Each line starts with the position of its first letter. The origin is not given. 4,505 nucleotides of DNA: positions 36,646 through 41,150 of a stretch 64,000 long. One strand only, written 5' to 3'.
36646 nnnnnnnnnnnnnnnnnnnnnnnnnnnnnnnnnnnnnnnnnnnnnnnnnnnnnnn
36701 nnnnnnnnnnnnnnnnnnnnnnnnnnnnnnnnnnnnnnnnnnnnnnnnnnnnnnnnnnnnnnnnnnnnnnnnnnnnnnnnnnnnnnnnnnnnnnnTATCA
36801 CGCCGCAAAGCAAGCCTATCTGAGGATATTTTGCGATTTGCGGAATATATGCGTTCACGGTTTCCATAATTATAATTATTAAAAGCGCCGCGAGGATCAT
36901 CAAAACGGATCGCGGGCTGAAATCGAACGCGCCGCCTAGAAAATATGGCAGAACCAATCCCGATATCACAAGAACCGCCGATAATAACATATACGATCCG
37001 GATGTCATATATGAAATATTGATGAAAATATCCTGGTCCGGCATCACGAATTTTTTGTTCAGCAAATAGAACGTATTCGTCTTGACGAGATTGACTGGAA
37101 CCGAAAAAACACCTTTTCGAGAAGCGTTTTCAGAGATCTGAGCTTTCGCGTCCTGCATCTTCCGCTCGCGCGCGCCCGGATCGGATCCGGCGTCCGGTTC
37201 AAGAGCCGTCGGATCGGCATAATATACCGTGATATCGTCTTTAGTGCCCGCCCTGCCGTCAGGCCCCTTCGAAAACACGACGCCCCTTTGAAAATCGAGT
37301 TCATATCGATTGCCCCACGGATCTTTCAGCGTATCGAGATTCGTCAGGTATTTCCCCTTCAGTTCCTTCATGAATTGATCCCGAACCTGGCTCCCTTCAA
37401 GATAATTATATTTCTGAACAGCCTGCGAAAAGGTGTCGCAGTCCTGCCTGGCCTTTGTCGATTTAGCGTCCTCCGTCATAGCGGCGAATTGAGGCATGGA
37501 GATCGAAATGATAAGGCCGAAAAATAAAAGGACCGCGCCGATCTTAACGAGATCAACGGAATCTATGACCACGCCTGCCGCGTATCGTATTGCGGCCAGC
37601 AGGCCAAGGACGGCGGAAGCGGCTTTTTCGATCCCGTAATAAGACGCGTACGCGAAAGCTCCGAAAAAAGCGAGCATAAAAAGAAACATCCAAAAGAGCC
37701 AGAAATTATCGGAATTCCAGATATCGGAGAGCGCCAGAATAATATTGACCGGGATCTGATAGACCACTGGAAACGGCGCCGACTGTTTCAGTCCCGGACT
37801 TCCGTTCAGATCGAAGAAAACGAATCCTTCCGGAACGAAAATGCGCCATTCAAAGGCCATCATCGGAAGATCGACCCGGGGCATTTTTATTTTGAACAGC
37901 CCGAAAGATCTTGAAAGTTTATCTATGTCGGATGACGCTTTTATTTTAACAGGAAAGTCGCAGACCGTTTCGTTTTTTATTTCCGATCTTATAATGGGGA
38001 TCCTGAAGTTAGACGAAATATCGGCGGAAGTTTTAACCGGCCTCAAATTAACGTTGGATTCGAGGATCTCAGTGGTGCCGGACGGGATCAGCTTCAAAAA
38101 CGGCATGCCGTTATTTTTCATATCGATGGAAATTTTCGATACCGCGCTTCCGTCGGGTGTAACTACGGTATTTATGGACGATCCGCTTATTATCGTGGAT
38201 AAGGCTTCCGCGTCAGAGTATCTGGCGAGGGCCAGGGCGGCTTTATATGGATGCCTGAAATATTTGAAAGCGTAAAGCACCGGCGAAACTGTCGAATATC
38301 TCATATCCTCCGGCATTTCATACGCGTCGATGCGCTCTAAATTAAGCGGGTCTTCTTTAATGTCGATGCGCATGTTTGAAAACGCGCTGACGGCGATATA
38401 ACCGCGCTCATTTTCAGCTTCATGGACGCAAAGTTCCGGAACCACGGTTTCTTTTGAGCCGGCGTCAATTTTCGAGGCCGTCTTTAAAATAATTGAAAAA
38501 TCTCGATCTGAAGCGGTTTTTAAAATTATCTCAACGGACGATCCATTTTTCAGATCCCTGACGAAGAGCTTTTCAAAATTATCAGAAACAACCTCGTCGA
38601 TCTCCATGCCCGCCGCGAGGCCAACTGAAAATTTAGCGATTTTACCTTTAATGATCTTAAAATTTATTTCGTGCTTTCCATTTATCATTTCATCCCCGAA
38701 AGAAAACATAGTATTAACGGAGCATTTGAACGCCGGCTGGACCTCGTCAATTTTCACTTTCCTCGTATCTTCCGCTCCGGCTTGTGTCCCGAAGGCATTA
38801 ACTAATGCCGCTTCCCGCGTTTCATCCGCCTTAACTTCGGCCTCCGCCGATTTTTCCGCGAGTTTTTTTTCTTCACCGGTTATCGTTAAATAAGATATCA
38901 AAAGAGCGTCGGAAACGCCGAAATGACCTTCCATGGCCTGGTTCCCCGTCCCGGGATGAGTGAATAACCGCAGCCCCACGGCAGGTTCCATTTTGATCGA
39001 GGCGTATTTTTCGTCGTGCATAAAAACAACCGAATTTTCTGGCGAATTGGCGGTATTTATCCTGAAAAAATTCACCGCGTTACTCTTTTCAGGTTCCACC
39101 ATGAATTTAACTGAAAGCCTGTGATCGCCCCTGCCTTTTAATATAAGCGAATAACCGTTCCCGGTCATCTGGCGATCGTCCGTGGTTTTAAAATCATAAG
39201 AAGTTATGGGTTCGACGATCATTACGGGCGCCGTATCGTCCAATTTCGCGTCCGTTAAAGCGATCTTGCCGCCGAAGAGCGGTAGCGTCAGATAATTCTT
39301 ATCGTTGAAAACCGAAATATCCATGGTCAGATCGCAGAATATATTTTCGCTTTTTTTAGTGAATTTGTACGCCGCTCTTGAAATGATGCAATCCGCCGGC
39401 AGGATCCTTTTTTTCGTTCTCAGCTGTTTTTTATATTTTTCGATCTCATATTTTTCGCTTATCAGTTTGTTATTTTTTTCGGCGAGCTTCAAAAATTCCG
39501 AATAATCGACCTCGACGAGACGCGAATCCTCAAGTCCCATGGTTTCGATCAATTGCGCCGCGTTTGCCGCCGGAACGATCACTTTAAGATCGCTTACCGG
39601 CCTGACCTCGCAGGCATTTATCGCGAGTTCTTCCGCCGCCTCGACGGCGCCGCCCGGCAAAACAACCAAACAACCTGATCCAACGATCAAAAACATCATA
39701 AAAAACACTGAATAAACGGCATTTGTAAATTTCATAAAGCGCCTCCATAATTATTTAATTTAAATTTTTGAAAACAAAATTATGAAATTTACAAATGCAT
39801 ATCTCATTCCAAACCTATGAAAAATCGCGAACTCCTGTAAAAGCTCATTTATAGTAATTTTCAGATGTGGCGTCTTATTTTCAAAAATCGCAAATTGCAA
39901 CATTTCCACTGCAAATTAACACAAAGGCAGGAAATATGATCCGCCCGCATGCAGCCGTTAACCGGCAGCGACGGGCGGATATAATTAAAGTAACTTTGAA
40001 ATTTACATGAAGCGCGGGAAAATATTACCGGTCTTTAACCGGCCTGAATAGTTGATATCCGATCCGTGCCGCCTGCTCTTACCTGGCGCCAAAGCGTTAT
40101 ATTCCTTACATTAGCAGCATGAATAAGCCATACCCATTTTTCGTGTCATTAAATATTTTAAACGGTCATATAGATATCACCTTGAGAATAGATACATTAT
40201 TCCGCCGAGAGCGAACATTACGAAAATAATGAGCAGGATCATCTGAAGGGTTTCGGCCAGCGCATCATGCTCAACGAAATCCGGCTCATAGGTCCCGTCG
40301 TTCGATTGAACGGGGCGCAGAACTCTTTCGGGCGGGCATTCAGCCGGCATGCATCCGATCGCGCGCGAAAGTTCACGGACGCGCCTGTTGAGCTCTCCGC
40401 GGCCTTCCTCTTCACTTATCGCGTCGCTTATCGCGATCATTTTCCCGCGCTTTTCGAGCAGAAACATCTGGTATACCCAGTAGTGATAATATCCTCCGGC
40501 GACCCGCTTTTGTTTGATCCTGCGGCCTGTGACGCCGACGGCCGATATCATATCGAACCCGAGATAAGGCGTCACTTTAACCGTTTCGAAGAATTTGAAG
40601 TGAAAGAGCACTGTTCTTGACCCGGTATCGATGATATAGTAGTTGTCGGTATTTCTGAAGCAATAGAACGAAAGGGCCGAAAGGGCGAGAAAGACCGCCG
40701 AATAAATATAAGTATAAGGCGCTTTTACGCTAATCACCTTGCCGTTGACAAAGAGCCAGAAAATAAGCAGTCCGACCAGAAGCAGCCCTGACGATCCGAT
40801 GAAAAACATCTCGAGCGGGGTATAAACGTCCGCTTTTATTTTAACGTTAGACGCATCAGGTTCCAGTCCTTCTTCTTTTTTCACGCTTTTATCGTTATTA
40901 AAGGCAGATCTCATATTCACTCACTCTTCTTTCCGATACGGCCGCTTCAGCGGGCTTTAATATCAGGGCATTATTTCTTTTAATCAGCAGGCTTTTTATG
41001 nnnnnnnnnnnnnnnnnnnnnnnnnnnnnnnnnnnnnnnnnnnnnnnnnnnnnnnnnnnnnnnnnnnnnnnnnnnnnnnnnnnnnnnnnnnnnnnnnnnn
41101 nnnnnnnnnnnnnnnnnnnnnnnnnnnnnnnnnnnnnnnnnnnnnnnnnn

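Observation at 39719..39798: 19-bp perfect inverted repeat that would sequester the start codon of the giant gene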

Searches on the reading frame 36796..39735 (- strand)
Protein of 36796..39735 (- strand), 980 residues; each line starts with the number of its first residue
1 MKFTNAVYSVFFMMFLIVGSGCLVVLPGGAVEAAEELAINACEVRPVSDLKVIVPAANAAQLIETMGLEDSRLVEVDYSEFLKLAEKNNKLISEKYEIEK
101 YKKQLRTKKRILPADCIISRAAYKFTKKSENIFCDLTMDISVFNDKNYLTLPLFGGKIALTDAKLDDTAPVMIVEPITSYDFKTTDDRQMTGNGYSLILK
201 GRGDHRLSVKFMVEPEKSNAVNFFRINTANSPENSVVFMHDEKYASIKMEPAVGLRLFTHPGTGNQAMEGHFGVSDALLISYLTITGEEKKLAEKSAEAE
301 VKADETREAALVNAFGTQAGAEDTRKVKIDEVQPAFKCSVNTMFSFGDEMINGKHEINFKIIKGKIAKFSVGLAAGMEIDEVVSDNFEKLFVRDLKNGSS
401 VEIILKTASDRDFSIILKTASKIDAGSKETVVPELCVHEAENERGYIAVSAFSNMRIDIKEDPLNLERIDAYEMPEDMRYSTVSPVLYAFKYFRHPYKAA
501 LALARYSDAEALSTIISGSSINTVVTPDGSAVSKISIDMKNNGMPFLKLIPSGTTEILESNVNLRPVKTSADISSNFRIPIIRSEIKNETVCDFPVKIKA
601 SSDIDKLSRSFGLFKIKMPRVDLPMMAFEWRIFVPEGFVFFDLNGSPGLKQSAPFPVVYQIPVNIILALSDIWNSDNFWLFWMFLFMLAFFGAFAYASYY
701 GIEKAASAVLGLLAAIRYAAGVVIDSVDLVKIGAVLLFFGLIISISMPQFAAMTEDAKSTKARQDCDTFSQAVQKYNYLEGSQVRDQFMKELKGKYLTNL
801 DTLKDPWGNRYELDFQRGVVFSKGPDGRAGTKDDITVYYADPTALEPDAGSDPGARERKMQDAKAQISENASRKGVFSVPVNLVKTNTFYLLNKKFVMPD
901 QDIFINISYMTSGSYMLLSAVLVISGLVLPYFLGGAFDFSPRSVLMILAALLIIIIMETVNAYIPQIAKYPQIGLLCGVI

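Call 27: find_related_loci(query=A2, collection=metagenome_contigs, flank=3000)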
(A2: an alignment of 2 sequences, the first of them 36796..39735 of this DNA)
Query A2 (980 aa) in metagenome_contigs; peptide patterns used: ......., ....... (x = any residue, [..] = any of these).
468 stretches matched a pattern, but none encodes a relative of the query by tblastn (E <= 1e-3).

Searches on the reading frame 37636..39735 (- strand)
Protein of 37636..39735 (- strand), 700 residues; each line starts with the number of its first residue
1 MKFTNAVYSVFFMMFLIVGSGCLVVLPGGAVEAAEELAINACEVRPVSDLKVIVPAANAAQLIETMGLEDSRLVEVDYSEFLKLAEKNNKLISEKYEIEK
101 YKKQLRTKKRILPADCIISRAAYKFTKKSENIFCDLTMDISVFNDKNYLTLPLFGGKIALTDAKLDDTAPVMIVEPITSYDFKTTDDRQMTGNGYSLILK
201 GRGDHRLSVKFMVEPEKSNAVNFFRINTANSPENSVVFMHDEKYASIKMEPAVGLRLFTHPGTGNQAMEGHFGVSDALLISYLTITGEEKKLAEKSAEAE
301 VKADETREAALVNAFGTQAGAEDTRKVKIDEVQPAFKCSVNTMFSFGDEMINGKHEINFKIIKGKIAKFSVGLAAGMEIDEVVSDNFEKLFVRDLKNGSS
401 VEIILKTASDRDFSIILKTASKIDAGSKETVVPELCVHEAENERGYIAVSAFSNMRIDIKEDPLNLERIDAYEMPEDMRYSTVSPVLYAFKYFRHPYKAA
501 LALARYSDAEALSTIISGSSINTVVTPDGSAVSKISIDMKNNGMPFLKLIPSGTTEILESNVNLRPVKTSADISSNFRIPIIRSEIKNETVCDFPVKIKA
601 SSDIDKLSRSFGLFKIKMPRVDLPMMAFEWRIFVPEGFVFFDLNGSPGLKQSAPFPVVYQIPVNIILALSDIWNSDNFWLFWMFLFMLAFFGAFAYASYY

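Call 28: find_homologous_proteins(query=window:37636-39735:-, max_evalue=0.001)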
Query window:37636-39735:- (700 aa): 1 proteins with E <= 0.001 among 8000 candidates.
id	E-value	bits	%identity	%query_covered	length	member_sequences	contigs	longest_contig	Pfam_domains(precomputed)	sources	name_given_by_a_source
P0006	0.0e+0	1099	71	98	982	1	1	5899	-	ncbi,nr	ncbi:MAG TPA: hypothetical protein PKK26_09280, partial [Candidatus Wallbacteria bacterium]|nr:hypot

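Call 29: find_encoding_contigs(protein=P0006, flank=4000, max_places=6)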
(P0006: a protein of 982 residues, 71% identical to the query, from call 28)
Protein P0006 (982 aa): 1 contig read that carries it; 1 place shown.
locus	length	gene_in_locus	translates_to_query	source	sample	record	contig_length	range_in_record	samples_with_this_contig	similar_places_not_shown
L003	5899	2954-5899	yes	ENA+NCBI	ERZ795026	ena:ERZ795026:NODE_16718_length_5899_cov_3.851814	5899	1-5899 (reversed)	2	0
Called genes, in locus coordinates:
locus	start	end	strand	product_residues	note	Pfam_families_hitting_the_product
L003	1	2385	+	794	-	PF00989:PAS, PF13426:PAS_9, PF08447:PAS_3, PF00989:PAS, PF08448:PAS_4, PF13426:PAS_9, PF08448:PAS_4, PF00989:PAS, +7 more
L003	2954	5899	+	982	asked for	?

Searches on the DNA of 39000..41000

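Call 11: search_rna_families(source=window, start=39000, end=41000, threshold=evalue, max_evalue=10)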
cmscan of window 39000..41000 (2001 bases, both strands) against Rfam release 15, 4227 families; matches with E-value up to 10: 3.
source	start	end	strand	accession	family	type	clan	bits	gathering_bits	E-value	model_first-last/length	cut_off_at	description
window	39720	39797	-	RF03743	MIR7696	Gene; miRNA;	-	19.6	83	2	1-88/88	no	MIR7696 microRNA precursor family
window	39643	39667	+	RF01074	RF_site1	Cis-reg; frameshift_element;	-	18.1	40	3.7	13-37/40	no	Putative RNA-dependent RNA polymerase ribosomal frameshift site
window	40392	40447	-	RF01144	sR17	Gene; snRNA; snoRNA; CD-box;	-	13.5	36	5.4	1-55/55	no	Small nucleolar RNA sR17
